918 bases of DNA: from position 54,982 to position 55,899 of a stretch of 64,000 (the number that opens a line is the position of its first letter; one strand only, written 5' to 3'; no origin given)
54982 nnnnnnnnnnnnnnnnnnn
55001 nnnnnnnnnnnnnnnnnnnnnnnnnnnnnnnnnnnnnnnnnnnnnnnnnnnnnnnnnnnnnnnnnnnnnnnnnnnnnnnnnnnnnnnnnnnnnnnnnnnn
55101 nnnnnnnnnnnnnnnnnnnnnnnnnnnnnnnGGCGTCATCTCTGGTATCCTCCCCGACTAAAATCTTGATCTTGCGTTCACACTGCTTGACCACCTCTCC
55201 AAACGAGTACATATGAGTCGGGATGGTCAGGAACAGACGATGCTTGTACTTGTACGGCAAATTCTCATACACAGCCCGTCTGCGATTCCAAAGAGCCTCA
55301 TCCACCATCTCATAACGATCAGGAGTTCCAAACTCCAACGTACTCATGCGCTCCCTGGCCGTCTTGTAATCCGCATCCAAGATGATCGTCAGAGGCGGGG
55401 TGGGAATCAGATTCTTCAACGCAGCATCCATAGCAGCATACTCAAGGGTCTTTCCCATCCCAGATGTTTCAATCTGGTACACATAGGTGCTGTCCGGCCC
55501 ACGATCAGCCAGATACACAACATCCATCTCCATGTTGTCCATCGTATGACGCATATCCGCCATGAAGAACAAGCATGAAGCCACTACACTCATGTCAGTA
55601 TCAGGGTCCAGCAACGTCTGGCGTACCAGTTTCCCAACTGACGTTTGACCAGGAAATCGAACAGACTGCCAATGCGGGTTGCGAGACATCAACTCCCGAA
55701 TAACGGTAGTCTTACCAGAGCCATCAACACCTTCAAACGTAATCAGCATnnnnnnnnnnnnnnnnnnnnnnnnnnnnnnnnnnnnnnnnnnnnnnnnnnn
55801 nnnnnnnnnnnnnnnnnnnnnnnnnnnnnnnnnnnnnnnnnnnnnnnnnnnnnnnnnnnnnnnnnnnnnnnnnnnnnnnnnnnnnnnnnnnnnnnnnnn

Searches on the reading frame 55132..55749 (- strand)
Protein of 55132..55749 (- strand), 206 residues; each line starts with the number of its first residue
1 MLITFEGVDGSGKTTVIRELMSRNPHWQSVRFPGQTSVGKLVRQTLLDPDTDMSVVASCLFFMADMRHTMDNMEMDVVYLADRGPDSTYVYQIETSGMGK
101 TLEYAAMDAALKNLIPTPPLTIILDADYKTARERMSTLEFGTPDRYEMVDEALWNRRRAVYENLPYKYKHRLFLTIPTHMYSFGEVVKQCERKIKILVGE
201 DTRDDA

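Call 17: search_protein_families(library=pfam, proteins=[window:55132-55749:-], max_evalue=0.01)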
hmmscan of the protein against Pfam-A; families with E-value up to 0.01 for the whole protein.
window:55132-55749:- (206 aa): 5 families
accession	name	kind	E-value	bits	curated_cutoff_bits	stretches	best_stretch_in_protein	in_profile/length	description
PF02223.23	Thymidylate_kin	-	6.8e-16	58.9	27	1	5-139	1-139/185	Thymidylate kinase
PF13238.12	AAA_18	-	0.00025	22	29.4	1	3-151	1-124/128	AAA domain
PF13671.12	AAA_33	-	0.00039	21.2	27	0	2-27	1-25/143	AAA domain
PF13401.12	AAA_22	-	0.0028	18.4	27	0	3-44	8-53/130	AAA domain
PF13521.12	AAA_28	-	0.0095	16.6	27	0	3-106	2-105/164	AAA domain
